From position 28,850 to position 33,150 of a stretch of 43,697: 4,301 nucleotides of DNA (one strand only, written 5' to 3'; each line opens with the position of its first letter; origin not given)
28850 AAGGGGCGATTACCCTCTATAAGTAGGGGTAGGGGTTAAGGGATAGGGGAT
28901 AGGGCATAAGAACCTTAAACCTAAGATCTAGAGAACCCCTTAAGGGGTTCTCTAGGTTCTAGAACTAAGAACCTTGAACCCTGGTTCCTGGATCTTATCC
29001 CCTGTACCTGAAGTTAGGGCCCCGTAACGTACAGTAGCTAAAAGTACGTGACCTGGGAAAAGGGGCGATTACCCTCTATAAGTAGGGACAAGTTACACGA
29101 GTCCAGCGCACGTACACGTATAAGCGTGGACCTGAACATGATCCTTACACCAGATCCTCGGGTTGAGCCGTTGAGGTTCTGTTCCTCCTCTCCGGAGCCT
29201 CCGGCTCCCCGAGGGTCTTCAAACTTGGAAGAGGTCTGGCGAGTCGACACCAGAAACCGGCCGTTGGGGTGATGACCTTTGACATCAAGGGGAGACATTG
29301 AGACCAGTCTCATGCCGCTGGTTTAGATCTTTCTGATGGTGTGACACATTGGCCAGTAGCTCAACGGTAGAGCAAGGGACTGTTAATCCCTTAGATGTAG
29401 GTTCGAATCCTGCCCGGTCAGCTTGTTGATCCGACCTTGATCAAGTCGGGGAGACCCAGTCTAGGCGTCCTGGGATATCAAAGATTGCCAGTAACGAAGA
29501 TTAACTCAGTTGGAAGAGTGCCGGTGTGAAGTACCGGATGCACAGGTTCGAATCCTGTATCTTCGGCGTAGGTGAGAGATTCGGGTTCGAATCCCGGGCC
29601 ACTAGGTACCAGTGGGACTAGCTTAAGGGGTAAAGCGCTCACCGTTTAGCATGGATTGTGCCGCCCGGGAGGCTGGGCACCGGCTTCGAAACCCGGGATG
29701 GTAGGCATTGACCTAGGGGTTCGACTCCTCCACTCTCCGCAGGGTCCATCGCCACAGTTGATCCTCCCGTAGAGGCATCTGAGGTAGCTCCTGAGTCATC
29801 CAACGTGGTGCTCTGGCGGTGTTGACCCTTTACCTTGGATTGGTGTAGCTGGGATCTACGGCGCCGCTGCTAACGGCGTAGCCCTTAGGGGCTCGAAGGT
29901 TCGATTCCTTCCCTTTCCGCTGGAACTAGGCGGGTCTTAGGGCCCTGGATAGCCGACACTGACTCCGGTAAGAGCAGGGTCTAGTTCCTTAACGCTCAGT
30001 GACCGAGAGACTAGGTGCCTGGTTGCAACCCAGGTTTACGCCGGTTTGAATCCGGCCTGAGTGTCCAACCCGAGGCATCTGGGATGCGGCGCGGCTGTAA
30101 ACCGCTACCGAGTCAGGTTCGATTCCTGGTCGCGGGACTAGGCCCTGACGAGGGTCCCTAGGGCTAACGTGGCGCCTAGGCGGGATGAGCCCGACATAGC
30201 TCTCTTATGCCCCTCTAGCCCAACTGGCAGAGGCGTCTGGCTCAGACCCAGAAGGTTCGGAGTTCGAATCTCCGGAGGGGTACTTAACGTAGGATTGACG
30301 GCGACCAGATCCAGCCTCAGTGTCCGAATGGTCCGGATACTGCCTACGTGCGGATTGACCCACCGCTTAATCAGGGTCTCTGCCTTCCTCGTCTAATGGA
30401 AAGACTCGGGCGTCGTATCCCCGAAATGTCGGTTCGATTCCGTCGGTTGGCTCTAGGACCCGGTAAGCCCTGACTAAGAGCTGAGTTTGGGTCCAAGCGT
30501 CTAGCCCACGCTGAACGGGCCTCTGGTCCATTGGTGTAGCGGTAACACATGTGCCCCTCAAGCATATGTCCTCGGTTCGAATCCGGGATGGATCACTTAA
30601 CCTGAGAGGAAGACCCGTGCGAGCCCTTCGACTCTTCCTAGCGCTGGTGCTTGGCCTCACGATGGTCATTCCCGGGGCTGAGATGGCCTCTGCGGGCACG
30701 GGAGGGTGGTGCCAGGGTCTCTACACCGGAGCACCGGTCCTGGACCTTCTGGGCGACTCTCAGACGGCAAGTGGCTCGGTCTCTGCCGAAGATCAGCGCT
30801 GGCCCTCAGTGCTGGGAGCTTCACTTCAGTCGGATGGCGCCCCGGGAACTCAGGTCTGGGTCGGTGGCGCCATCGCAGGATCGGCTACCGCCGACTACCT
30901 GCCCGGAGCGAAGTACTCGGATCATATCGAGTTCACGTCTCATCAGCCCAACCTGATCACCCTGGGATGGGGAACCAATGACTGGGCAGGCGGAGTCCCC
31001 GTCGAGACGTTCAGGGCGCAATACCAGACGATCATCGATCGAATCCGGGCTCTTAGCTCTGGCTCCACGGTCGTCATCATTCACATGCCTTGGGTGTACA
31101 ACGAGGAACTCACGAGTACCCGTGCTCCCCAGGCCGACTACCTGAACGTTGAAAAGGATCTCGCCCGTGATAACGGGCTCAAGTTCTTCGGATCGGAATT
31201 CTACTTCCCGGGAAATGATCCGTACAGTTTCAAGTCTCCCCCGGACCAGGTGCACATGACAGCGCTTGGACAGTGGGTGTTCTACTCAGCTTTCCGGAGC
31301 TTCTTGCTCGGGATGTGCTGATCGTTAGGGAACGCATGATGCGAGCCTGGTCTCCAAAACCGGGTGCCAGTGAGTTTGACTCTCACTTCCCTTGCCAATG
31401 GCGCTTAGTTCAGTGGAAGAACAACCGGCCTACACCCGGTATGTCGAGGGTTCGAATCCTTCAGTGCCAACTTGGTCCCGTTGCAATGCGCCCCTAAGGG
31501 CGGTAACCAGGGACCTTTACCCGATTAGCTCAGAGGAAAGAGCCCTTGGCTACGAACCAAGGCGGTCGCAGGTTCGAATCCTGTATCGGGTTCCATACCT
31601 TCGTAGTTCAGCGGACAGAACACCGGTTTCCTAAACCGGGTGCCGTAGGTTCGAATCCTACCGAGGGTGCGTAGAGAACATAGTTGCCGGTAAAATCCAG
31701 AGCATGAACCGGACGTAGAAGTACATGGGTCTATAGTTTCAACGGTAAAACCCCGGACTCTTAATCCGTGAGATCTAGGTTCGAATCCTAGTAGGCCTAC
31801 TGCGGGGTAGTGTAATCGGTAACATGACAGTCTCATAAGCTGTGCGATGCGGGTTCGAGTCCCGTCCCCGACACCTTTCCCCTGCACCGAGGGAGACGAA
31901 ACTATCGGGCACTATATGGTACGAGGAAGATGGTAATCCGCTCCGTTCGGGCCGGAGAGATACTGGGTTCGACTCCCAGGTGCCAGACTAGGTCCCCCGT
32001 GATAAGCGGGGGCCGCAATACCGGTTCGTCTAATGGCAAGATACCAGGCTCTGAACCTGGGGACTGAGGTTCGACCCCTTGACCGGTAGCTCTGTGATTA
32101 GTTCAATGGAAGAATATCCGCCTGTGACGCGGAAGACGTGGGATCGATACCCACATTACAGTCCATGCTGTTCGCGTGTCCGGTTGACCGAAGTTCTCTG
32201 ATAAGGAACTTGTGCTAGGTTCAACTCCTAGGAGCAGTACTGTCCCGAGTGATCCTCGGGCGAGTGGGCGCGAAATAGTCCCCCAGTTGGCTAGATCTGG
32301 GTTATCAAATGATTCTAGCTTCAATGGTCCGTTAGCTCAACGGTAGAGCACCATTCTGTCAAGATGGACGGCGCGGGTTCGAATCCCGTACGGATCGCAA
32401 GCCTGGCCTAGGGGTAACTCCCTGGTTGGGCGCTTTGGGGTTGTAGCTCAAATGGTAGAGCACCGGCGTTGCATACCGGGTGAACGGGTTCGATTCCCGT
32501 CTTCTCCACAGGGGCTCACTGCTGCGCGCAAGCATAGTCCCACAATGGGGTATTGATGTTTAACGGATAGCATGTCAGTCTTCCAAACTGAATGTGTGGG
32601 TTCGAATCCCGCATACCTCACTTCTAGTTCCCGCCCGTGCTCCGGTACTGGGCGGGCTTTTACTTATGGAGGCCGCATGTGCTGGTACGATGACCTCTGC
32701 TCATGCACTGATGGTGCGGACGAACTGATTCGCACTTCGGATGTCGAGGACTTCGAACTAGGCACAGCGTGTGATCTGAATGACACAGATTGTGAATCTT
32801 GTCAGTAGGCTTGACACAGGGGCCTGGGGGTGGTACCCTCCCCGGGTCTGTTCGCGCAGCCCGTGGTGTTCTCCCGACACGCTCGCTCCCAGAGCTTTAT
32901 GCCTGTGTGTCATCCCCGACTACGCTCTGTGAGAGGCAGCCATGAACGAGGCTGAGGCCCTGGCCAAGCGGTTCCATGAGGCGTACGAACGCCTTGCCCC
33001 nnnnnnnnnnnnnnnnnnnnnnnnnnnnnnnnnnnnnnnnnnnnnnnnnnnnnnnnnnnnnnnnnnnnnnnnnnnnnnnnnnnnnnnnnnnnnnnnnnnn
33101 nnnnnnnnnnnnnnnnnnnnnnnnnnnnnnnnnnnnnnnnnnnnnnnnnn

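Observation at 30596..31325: A signal-peptide SGNH esterase mRNA embedded between tRNAs (tRNA-punctuated cargo gene)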

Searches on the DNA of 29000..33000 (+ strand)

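Call 5: search_rna_families(source=window, start=29000, end=33000, threshold=evalue, max_evalue=1)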
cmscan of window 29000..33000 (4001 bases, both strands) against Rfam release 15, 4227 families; matches with E-value up to 1: 22.
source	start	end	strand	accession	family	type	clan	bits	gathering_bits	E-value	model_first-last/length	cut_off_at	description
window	31597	31669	+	RF00005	tRNA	Gene; tRNA;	CL00001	65.9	29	2.7e-13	1-71/71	no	tRNA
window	32326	32397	+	RF00005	tRNA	Gene; tRNA;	CL00001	64.2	29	7.7e-13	1-71/71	no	tRNA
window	29350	29421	+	RF00005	tRNA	Gene; tRNA;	CL00001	63.8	29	9.8e-13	1-71/71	no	tRNA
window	31399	31470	+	RF00005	tRNA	Gene; tRNA;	CL00001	60.9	29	6.4e-12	1-71/71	no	tRNA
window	29495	29566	+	RF00005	tRNA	Gene; tRNA;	CL00001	59.8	29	1.3e-11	1-71/71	no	tRNA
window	32092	32162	+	RF00005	tRNA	Gene; tRNA;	CL00001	58.3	29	3.2e-11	1-71/71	no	tRNA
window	31727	31799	+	RF00005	tRNA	Gene; tRNA;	CL00001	58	29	4e-11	1-71/71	no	tRNA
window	30525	30595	+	RF00005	tRNA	Gene; tRNA;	CL00001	56.8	29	8.6e-11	1-71/71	no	tRNA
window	31519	31592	+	RF00005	tRNA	Gene; tRNA;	CL00001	55.7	29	1.7e-10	1-71/71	no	tRNA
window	30209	30282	+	RF00005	tRNA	Gene; tRNA;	CL00001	55.7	29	1.7e-10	1-71/71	no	tRNA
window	32437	32508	+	RF00005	tRNA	Gene; tRNA;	CL00001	51.4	29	2.6e-09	1-71/71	no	tRNA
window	32019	32089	+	RF00005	tRNA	Gene; tRNA;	CL00001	51.2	29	3e-09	1-71/71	no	tRNA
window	31802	31873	+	RF00005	tRNA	Gene; tRNA;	CL00001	50.2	29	5.6e-09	1-71/71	no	tRNA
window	29993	30064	+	RF00005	tRNA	Gene; tRNA;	CL00001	47.3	29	3.5e-08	1-71/71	no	tRNA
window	32549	32617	+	RF00005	tRNA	Gene; tRNA;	CL00001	39.5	29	4.8e-06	3-68/71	no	tRNA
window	30382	30452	+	RF00005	tRNA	Gene; tRNA;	CL00001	33.8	29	0.00018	1-71/71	no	tRNA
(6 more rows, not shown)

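Call 6: search_dna_similar(query=window:29300-32700:+, collection=phages, mode=near)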
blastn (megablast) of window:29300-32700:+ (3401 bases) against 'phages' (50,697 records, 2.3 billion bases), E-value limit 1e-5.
Records with a match: 5; places in all: 5; records where one place covers at least 80% of the query: 0.
Best place of each record, by identity: 90-95% 5.
By first word of the organism name: Gordonia 5.
By host as written in the record: Gordonia terrae 3612 4; Gordonia terrae CAG3 1.
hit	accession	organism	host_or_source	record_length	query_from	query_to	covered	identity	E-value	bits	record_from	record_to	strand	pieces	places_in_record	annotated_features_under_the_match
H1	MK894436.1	Gordonia phage Boopy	Gordonia terrae 3612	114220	3255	3309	2%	94.5%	1e-13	86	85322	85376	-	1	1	136: tRNA-Gly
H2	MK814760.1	Gordonia phage Forza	Gordonia terrae 3612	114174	3255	3309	2%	94.5%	1e-13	86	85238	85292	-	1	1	136: tRNA-Gly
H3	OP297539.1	Gordonia phage BlueNGold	Gordonia terrae 3612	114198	3255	3309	2%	94.5%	1e-13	86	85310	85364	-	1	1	135: tRNA-Gly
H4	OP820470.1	Gordonia phage Mareelih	Gordonia terrae CAG3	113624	3255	3309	2%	94.5%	1e-13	86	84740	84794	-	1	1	134: tRNA-Gly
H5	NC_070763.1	Gordonia phage Forza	Gordonia terrae 3612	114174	3255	3309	2%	94.5%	1e-13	86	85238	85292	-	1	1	136: tRNA-Gly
